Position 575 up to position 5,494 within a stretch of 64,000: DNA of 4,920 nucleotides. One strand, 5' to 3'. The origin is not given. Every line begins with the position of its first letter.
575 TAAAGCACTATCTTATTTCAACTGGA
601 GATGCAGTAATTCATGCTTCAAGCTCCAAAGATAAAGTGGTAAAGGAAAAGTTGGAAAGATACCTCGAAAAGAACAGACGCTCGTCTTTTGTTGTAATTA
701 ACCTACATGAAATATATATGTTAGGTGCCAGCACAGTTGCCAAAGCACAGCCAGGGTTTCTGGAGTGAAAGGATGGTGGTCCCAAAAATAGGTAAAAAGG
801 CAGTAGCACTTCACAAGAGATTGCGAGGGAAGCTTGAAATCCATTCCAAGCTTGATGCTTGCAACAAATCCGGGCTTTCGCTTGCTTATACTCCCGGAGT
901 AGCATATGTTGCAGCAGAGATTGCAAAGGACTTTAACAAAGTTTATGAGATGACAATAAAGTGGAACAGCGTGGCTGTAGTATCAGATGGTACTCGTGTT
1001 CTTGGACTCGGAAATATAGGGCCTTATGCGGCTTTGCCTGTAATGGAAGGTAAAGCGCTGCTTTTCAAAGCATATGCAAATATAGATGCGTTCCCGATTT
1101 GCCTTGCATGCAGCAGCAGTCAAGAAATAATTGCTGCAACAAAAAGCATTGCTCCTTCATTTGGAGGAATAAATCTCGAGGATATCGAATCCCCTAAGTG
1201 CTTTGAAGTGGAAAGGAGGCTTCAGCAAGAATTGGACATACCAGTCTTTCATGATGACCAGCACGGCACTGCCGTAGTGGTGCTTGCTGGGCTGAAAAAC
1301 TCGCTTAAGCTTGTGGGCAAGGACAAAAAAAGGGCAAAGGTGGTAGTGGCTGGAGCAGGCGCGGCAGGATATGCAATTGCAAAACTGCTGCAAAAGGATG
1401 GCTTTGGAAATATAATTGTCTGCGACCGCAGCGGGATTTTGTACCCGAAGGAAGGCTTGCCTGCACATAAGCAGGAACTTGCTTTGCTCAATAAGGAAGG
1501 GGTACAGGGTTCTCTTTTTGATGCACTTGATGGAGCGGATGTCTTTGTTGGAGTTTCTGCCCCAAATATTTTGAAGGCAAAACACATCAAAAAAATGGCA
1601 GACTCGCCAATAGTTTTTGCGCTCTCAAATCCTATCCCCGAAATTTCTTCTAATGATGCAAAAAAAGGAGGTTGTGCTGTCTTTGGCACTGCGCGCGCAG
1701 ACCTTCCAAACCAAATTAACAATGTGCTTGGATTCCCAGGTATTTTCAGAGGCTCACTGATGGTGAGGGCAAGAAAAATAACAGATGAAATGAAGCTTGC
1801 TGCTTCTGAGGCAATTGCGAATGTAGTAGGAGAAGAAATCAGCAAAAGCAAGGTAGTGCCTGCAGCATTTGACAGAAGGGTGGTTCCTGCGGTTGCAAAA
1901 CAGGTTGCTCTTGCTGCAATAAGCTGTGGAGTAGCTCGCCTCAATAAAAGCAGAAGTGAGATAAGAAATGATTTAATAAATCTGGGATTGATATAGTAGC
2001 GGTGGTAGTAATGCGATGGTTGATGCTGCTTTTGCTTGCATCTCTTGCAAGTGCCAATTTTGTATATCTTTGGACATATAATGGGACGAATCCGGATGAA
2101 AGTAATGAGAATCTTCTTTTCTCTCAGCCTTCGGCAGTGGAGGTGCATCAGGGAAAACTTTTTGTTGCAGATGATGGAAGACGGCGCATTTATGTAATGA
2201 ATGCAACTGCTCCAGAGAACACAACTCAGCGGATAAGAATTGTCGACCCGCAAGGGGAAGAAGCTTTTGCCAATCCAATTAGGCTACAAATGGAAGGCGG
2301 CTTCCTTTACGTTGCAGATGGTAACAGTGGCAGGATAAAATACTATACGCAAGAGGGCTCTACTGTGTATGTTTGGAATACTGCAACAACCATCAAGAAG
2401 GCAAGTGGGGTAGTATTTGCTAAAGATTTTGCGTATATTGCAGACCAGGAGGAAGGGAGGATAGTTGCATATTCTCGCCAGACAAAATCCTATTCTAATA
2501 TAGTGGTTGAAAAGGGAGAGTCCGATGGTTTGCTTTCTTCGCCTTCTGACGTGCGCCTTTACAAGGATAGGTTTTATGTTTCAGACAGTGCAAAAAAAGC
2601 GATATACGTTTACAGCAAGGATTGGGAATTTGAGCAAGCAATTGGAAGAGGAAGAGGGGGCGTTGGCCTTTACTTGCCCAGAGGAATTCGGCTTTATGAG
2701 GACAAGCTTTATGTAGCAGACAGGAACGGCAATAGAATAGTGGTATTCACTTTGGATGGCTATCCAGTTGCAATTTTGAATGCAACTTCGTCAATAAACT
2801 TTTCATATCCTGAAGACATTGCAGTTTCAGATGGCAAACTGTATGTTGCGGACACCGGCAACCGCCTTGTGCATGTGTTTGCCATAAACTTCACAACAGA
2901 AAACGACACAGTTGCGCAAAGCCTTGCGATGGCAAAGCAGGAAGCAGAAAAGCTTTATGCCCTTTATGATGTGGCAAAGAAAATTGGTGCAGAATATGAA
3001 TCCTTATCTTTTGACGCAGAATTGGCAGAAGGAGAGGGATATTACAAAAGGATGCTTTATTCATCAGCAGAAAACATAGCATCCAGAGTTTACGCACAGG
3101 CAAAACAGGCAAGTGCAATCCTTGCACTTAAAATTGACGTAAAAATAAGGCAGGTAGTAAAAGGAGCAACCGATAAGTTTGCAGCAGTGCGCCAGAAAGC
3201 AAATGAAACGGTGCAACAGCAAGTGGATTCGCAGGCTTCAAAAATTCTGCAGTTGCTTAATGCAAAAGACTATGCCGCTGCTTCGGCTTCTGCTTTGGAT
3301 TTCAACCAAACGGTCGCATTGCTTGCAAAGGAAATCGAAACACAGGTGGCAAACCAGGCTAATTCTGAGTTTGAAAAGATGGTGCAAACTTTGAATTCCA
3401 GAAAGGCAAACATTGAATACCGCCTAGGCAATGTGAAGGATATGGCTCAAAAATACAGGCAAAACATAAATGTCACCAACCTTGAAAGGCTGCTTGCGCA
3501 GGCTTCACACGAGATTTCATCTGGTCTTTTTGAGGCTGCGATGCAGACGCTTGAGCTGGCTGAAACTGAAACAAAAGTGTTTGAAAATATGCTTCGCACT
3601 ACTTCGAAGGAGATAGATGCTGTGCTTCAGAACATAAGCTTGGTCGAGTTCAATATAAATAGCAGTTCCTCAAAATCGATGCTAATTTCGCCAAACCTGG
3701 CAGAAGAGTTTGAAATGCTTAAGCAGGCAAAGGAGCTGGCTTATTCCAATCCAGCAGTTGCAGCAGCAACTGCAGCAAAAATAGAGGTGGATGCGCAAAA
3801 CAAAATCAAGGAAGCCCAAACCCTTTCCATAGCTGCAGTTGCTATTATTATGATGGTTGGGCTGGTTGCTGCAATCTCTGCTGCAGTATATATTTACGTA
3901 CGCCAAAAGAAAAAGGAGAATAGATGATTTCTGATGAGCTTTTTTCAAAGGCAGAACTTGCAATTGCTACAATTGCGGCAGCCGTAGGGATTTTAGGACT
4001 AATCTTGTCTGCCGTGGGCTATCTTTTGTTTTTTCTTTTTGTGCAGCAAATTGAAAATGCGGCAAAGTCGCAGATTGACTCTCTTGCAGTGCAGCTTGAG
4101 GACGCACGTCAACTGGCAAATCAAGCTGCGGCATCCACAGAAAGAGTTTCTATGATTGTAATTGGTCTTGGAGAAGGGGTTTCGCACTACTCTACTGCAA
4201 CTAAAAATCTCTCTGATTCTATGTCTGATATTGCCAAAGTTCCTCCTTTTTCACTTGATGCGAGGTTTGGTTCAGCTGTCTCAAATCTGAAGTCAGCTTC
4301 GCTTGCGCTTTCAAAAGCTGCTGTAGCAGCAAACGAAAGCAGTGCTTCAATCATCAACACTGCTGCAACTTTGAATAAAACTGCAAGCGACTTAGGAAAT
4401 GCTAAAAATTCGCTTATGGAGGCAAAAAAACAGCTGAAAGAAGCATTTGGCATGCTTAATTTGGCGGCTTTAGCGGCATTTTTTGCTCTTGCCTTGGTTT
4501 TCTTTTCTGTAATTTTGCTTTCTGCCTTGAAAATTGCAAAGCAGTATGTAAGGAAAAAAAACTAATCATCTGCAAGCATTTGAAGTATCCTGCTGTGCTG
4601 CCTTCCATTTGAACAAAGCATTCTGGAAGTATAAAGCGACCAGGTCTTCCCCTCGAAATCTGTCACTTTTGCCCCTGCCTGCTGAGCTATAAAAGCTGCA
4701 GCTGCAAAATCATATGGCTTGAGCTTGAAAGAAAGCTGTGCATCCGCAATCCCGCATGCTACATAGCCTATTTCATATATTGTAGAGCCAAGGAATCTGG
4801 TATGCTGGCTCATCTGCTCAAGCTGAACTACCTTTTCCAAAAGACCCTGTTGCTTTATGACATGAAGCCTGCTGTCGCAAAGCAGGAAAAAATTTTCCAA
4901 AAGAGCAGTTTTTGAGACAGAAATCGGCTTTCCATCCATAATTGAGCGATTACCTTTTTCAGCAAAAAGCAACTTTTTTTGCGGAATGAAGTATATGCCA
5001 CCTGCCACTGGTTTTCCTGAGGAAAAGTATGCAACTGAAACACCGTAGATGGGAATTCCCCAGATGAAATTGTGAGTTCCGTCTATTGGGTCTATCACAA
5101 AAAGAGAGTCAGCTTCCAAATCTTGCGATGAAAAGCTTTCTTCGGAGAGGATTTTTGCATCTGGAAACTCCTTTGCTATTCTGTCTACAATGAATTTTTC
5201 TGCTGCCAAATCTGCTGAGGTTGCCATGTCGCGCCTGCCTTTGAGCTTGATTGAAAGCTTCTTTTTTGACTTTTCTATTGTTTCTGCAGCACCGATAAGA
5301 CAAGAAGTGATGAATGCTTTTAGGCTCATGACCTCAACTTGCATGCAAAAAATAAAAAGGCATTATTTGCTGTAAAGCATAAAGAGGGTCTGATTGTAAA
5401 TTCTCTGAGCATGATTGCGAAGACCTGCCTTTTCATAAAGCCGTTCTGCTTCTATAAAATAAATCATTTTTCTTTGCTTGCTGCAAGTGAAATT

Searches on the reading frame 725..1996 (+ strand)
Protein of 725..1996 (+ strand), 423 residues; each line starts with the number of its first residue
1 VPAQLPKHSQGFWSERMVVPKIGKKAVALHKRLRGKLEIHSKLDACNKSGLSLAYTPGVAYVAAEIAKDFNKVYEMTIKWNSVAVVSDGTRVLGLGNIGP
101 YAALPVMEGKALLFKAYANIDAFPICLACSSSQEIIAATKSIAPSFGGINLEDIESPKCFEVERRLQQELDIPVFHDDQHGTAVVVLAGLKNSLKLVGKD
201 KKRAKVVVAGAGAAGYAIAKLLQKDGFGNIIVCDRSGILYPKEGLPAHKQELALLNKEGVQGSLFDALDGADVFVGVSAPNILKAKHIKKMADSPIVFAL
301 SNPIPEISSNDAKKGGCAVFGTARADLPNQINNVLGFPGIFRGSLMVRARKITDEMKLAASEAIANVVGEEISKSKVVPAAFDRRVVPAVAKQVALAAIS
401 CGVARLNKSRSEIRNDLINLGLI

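Call 23: search_protein_families(library=pfam, proteins=[window:725-1996:+])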
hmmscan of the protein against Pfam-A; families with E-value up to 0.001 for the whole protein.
window:725-1996:+ (423 aa): 4 families
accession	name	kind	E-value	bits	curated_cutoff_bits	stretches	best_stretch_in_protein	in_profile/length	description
PF00390.24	malic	-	9.5e-27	94.4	23.1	2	48-131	17-119/182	Malic enzyme, N-terminal domain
PF03949.21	Malic_M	-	3.3e-22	79.5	23.5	2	181-306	3-149/258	Malic enzyme, NAD binding domain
PF00208.27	ELFV_dehydrog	-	4.8e-07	30.2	23.4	1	181-259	9-86/241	Glutamate/Leucine/Phenylalanine/Valine dehydrogenase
PF00899.27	ThiF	-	0.00035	20.2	28.1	1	202-235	19-52/238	ThiF family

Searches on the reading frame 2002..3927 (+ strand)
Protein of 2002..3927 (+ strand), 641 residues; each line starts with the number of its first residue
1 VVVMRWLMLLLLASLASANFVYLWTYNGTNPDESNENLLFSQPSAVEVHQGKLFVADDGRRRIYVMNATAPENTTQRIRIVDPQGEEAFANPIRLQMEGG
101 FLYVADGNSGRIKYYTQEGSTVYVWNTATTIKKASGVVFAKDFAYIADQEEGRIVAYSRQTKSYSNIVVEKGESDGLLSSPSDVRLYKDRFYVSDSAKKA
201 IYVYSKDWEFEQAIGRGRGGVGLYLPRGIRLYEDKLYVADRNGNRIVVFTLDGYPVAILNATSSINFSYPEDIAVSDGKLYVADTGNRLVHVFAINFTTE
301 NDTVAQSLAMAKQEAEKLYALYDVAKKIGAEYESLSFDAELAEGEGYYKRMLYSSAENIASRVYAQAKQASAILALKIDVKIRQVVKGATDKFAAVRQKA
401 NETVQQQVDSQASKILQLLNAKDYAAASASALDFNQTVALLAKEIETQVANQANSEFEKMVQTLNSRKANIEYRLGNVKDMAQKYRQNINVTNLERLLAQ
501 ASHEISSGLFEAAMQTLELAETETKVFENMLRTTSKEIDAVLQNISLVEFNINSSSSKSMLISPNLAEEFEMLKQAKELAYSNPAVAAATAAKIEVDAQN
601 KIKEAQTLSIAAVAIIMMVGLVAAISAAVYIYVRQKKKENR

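Call 25: search_protein_families(library=pfam, proteins=[window:2002-3927:+])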
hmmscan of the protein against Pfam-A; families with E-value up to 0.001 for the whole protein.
window:2002-3927:+ (641 aa): 5 families
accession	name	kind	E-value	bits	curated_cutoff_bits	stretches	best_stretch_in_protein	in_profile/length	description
PF01436.27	NHL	-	1.2e-17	63.4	20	1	267-293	1-28/28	NHL repeat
PF17170.10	DUF5128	-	6.2e-13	49.1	22.9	1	174-254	39-122/321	6-bladed beta-propeller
PF08309.17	LVIVD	-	1.3e-07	31.3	20.2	0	271-290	5-24/42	LVIVD repeat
PF10282.15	Lactonase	-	9.5e-05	22.2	21.7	0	229-299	249-324/344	Lactonase, 7-bladed beta-propeller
PF13360.13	PQQ_2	-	0.00023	21.3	27.6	0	55-163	132-228/233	Outer membrane protein assembly factor BamB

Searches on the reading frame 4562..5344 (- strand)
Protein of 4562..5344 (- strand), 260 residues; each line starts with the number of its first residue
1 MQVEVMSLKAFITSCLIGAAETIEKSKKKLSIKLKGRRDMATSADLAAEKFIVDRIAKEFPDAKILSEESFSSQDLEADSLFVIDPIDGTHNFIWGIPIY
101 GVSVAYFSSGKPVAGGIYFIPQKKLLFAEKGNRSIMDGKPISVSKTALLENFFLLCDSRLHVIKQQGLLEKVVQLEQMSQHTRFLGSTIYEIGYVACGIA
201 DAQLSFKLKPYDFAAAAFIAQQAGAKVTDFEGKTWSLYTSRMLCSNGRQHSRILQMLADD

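Call 20: search_protein_families(library=pfam, proteins=[window:4562-5344:-])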
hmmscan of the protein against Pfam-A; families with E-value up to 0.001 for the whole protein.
window:4562-5344:- (260 aa): 1 family
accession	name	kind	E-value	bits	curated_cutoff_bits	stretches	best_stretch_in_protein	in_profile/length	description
PF00459.30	Inositol_P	-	4.4e-52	177.7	27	1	17-255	14-264/271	Inositol monophosphatase family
